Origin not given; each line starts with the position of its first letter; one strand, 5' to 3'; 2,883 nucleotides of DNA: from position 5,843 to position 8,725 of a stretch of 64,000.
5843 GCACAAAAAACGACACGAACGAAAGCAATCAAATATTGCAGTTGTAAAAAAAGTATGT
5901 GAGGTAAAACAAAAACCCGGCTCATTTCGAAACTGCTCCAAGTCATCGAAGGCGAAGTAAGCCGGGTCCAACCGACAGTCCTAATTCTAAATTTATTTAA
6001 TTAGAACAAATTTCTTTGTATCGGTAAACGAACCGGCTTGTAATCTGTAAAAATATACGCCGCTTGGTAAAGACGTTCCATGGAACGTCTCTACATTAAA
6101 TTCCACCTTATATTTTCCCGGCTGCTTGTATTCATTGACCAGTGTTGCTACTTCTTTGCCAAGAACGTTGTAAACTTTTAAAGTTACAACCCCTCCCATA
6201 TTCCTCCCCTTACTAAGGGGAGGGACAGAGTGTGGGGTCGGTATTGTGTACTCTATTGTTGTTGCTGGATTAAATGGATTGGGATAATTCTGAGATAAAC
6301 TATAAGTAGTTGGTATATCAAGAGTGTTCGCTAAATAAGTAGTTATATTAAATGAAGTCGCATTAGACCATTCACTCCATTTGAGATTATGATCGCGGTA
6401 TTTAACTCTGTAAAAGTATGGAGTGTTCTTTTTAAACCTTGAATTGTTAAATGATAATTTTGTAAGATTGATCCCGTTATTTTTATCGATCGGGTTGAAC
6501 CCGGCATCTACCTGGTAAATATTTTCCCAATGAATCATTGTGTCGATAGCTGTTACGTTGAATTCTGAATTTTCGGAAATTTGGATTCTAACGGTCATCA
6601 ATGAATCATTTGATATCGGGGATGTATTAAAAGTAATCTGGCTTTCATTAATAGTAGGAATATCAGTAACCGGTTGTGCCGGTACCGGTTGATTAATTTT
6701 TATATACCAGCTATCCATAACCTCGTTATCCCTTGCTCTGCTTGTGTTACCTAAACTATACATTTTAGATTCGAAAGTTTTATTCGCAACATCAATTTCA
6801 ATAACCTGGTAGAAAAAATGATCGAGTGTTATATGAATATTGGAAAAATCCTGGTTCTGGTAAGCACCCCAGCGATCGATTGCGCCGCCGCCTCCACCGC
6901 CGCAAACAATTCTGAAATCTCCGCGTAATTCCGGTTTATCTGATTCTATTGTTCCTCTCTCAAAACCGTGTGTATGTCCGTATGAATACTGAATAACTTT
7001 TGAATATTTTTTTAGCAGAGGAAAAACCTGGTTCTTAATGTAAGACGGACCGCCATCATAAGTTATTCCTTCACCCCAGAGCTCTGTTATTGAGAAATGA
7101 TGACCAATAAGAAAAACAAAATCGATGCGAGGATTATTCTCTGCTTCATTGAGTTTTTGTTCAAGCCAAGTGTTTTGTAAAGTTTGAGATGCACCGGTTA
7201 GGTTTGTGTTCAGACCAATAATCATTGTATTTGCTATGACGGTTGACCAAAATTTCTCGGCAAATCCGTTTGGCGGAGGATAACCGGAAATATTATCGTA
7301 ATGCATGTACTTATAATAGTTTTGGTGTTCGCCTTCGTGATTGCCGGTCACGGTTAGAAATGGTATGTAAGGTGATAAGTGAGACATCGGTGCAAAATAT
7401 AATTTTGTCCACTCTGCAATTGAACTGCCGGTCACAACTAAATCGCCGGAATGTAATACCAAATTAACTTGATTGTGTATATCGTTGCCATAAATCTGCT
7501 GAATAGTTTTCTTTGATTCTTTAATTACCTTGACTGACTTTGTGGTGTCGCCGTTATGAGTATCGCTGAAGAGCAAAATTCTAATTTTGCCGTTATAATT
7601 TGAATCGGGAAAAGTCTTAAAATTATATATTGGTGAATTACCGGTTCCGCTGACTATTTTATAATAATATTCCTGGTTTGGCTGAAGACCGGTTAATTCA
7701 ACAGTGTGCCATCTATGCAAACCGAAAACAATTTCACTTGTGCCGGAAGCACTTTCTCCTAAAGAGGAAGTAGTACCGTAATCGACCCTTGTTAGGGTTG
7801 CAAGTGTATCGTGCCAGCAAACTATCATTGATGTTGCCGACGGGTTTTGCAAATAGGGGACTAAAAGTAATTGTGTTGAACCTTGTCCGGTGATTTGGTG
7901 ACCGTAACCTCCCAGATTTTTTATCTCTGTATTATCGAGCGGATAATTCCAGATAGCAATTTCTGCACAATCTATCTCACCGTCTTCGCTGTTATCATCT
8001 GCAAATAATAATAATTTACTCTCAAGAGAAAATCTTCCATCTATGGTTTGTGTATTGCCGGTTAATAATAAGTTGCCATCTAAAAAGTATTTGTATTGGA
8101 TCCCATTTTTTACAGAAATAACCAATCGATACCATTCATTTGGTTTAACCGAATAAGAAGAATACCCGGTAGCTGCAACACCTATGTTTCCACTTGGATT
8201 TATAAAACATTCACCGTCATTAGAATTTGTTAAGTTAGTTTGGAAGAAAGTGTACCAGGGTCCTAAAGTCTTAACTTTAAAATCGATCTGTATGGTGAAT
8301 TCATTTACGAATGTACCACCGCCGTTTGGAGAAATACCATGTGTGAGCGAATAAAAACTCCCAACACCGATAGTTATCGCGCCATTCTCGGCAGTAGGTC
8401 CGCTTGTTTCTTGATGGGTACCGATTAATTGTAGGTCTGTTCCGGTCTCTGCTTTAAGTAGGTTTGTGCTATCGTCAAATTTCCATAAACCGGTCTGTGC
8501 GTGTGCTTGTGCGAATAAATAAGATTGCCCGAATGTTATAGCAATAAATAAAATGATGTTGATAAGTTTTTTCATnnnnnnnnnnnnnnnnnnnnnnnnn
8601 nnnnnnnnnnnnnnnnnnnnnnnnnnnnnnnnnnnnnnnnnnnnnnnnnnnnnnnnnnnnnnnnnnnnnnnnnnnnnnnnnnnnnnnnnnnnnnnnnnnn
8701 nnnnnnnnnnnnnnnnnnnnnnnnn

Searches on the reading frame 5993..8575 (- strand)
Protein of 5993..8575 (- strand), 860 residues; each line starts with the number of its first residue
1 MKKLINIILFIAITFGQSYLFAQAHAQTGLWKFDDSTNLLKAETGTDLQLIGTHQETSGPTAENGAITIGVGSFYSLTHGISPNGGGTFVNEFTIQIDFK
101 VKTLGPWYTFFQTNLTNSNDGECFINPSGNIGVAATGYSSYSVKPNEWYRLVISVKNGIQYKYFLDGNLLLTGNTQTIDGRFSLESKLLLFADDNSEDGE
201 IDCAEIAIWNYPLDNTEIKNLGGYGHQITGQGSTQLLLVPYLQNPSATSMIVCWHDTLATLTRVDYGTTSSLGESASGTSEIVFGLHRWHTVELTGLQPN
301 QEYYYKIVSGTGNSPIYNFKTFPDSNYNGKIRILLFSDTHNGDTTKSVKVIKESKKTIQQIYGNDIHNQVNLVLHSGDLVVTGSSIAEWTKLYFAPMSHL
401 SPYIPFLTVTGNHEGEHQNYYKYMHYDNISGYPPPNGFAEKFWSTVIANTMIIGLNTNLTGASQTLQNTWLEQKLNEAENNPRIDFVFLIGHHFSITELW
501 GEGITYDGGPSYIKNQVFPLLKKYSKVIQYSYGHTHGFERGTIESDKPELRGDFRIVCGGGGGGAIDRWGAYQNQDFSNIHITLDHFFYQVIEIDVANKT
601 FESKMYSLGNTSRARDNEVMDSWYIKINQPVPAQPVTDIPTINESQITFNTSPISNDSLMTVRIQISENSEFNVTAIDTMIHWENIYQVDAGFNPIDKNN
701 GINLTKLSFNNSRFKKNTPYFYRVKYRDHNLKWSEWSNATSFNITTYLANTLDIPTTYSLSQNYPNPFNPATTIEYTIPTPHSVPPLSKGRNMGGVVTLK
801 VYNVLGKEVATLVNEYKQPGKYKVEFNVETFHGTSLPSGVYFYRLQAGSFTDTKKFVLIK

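Call 12: search_protein_families(library=pfam, proteins=[window:5993-8575:-], max_evalue=0.001)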
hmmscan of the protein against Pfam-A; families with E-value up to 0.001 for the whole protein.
window:5993-8575:- (860 aa): 7 families
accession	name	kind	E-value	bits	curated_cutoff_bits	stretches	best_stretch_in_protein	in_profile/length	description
PF16656.11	Pur_ac_phosph_N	-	6.3e-15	56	30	1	242-321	8-93/93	Purple acid Phosphatase, N-terminal domain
PF00149.33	Metallophos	-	1.3e-14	55.5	21.5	1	331-537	1-190/191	Calcineurin-like phosphoesterase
PF18962.6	Por_Secre_tail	-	2.3e-07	31.4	27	1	764-857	2-74/75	Secretion system C-terminal sorting domain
PF16655.11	PhoD_N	-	0.00012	23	30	0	291-321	60-90/90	PhoD-like phosphatase, N-terminal domain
PF13385.13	Laminin_G_3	-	0.00022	21.8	27.6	1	91-219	17-151/151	Concanavalin A-like lectin/glucanases superfamily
PF13585.12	CHU_C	-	0.00032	21.2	27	0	797-850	29-76/86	CHU_C Type IX secretion signal domain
PF12850.12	Metallophos_2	-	0.00071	20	27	0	332-419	2-65/154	Calcineurin-like phosphoesterase superfamily domain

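Call 77: search_solved_structures(query=window:5993-8575:-, max_evalue=0.001)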
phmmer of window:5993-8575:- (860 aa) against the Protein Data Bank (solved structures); distinct sequences matched with E-value up to 0.001: 0.
